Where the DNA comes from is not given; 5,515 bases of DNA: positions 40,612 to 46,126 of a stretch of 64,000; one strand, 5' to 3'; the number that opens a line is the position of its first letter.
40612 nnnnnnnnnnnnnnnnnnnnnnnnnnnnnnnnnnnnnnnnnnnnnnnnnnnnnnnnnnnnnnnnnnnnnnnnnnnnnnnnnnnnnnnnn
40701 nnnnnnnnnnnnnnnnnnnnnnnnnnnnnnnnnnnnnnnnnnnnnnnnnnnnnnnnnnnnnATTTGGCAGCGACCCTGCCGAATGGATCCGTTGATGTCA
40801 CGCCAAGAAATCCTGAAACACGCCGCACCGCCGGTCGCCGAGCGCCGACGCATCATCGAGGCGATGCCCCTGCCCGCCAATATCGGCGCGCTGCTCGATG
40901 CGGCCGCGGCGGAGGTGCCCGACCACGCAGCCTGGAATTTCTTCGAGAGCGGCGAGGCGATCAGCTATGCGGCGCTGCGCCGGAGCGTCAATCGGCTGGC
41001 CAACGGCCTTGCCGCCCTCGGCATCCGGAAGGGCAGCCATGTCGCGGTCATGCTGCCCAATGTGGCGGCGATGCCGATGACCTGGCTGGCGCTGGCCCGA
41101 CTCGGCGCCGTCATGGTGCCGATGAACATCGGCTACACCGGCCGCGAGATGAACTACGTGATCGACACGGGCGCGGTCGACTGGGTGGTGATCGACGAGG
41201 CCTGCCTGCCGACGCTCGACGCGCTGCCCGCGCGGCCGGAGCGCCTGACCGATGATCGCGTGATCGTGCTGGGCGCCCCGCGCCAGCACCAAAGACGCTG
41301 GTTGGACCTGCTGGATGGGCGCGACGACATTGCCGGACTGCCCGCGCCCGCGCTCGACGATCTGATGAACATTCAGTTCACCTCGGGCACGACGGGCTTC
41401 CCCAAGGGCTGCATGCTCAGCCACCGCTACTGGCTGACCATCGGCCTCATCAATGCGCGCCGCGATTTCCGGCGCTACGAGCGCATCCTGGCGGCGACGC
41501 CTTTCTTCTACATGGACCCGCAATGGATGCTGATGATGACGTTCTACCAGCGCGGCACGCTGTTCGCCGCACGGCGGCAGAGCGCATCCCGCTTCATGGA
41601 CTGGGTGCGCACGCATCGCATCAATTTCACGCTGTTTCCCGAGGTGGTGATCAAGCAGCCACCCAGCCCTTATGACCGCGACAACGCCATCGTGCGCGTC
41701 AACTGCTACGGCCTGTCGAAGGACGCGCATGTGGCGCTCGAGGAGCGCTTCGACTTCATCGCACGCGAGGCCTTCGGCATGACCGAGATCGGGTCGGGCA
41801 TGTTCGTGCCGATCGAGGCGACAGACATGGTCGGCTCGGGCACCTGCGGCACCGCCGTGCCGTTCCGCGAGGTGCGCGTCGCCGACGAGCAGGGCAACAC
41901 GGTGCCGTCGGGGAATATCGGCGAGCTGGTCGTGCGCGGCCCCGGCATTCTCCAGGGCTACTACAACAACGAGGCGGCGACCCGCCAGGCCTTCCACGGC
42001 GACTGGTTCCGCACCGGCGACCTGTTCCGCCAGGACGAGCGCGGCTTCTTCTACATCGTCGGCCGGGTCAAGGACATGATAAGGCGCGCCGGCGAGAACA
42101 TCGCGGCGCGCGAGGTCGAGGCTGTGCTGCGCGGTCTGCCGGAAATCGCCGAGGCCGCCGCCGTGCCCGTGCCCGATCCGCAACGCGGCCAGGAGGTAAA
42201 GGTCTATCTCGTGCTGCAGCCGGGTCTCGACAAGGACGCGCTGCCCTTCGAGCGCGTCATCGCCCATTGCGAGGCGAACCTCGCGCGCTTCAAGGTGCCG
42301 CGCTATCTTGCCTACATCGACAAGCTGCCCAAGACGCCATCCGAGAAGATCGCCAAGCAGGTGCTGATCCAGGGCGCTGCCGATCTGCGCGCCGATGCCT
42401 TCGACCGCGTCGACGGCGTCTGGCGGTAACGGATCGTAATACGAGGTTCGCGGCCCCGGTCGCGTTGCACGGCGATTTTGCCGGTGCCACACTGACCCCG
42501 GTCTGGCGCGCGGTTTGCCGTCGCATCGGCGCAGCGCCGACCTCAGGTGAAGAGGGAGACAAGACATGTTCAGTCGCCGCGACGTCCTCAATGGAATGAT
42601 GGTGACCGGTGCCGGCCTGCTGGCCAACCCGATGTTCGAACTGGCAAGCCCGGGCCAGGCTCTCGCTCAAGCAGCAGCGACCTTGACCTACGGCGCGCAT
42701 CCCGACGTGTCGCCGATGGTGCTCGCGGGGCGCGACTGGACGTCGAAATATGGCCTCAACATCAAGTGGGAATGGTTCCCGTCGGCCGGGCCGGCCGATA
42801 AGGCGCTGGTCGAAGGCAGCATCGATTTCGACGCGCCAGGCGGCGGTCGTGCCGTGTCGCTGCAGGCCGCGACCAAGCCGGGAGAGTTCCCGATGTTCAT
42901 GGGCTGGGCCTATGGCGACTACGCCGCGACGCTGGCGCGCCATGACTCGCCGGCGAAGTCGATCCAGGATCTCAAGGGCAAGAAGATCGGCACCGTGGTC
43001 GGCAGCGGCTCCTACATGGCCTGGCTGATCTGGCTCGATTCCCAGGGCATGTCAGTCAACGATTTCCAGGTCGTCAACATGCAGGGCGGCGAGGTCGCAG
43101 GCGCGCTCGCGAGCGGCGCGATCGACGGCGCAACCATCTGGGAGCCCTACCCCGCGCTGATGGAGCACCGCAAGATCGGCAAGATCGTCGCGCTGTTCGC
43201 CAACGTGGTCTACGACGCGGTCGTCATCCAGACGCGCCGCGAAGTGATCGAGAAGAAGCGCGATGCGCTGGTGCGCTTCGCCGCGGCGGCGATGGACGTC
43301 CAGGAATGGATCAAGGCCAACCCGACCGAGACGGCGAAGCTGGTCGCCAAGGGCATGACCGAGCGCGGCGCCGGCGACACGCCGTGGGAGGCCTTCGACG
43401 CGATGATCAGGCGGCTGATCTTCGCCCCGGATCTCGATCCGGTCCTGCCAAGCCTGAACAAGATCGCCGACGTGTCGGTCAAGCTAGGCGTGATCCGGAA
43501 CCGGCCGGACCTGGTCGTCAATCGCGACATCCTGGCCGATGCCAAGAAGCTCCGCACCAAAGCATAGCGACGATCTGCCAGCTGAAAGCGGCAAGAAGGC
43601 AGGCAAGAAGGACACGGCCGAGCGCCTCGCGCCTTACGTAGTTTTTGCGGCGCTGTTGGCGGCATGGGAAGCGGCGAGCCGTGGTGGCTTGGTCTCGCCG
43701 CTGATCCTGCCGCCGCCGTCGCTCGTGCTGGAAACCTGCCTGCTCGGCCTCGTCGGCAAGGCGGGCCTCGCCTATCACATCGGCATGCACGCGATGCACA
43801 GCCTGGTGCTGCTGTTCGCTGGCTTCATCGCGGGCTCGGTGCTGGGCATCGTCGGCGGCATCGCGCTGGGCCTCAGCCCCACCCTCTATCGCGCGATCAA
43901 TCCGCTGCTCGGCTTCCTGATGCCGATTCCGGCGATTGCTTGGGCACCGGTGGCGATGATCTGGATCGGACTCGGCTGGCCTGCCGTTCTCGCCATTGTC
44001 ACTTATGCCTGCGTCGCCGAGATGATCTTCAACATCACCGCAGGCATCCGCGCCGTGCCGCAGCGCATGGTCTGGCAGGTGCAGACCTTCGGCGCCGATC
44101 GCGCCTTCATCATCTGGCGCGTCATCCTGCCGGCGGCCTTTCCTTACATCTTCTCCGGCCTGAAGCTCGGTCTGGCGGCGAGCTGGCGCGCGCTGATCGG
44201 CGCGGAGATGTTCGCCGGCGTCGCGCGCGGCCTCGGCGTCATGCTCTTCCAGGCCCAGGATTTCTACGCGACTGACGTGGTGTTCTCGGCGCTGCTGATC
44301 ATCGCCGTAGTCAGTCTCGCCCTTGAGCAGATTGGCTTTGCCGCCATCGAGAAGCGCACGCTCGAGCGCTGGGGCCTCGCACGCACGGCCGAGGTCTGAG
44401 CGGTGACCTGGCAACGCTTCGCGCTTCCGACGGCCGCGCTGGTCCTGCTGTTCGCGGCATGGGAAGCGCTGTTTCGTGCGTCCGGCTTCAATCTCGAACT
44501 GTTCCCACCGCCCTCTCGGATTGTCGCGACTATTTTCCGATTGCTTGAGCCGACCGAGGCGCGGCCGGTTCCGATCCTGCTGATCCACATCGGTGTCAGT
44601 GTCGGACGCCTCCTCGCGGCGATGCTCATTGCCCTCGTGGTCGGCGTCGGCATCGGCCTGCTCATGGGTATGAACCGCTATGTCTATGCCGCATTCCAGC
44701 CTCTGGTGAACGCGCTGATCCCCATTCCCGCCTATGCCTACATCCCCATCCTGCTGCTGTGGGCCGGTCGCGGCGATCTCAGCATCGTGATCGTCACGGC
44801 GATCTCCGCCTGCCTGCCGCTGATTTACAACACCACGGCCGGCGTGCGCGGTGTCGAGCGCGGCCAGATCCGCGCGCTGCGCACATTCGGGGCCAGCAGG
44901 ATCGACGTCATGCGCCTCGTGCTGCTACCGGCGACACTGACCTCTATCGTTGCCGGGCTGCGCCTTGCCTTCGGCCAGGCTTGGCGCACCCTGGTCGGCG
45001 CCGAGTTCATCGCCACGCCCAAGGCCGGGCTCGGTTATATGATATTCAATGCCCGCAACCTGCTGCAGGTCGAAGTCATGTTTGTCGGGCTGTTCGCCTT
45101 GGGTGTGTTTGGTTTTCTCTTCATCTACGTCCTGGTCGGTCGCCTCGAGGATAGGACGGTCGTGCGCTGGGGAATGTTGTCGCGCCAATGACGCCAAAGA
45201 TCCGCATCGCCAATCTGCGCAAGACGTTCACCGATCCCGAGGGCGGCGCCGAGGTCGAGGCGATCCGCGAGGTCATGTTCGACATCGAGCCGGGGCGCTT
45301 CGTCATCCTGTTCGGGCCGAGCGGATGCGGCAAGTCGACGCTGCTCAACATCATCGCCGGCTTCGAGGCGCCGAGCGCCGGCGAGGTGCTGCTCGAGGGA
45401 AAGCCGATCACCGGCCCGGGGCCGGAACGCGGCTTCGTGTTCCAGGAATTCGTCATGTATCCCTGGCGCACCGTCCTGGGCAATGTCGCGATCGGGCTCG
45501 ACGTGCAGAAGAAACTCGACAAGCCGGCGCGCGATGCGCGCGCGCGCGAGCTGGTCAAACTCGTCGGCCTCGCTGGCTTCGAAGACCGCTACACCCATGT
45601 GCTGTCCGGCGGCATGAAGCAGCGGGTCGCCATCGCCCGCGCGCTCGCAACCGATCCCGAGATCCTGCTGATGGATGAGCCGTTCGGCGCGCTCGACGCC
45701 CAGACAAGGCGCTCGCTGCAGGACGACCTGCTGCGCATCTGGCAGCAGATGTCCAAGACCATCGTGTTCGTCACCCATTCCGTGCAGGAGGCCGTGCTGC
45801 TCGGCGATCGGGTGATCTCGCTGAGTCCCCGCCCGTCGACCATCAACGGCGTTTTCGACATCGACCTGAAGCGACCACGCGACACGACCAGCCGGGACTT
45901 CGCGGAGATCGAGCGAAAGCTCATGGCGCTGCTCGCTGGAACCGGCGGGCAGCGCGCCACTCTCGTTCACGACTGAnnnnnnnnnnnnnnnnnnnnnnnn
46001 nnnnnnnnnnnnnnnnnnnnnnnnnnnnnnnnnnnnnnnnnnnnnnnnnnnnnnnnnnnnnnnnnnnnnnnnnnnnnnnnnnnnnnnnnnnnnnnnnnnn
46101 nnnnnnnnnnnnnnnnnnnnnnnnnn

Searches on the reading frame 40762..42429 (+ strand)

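Call 39: search_protein_families(library=pfam, proteins=[window:40762-42429:+], max_evalue=0.00001)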
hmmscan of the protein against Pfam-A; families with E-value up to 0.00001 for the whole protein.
window:40762-42429:+ (555 aa): 2 families
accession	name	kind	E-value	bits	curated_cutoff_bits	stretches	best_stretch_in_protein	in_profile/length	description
PF00501.34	AMP-binding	-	2.3e-64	218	29.9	1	46-401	2-384/384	AMP-binding enzyme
PF13193.12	AMP-binding_C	-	2.2e-15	57.8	24.5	1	451-529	1-76/76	AMP-binding enzyme C-terminal domain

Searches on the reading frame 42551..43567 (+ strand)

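Call 39: search_protein_families(library=pfam, proteins=[window:42551-43567:+], max_evalue=0.00001)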
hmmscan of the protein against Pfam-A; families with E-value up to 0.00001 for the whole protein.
window:42551-43567:+ (338 aa): 3 families
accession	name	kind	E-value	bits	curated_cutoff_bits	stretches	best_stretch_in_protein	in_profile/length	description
PF13379.11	NMT1_2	-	1.2e-16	61.7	24.7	1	40-267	5-249/252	NMT1-like family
PF09084.16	NMT1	-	3.1e-15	57.1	20.5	1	126-260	76-215/216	NMT1/THI5 like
PF12974.12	Phosphonate-bd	-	2.3e-06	27.6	27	1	82-207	42-173/242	ABC transporter, phosphonate, periplasmic substrate-binding protein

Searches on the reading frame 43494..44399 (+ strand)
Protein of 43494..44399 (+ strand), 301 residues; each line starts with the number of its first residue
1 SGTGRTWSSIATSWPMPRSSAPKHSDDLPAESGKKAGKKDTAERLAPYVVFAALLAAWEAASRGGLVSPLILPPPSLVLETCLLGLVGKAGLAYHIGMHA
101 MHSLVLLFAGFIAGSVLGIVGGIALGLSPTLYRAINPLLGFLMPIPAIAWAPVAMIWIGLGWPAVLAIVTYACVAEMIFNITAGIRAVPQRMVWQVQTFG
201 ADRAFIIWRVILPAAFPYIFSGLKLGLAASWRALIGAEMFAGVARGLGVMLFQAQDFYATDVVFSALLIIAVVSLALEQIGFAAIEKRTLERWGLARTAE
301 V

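Call 39: search_protein_families(library=pfam, proteins=[window:43494-44399:+], max_evalue=0.00001)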
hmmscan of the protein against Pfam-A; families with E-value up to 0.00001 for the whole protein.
window:43494-44399:+ (301 aa): 1 family
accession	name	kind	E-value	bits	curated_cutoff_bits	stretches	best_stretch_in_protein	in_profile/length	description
PF00528.27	BPD_transp_1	-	1.6e-16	61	26.4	1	118-277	1-171/184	Binding-protein-dependent transport system inner membrane component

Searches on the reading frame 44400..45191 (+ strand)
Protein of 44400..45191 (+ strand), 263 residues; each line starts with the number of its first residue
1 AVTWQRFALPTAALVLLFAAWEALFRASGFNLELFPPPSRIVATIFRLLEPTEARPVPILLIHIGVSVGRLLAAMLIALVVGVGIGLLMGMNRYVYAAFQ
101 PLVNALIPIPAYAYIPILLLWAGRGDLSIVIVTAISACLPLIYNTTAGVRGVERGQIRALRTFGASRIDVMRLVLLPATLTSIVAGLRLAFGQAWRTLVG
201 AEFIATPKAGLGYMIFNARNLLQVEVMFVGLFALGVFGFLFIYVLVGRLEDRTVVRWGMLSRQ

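Call 39: search_protein_families(library=pfam, proteins=[window:44400-45191:+], max_evalue=0.00001)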
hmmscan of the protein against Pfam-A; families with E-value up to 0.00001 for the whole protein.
window:44400-45191:+ (263 aa): 1 family
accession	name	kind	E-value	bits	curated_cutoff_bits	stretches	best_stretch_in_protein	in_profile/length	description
PF00528.27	BPD_transp_1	-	6.1e-24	85.2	26.4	1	82-245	1-170/184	Binding-protein-dependent transport system inner membrane component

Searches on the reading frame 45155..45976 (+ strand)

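Call 39: search_protein_families(library=pfam, proteins=[window:45155-45976:+], max_evalue=0.00001)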
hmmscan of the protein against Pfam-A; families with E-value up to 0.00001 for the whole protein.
window:45155-45976:+ (273 aa): 2 families
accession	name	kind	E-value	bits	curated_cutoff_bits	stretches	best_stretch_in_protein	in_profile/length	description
PF00005.33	ABC_tran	-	3e-33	115.7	25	1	38-177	2-136/137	ABC transporter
PF13304.12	AAA_21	-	2.4e-07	31.6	27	0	140-210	229-300/304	AAA domain, putative AbiEii toxin, Type IV TA system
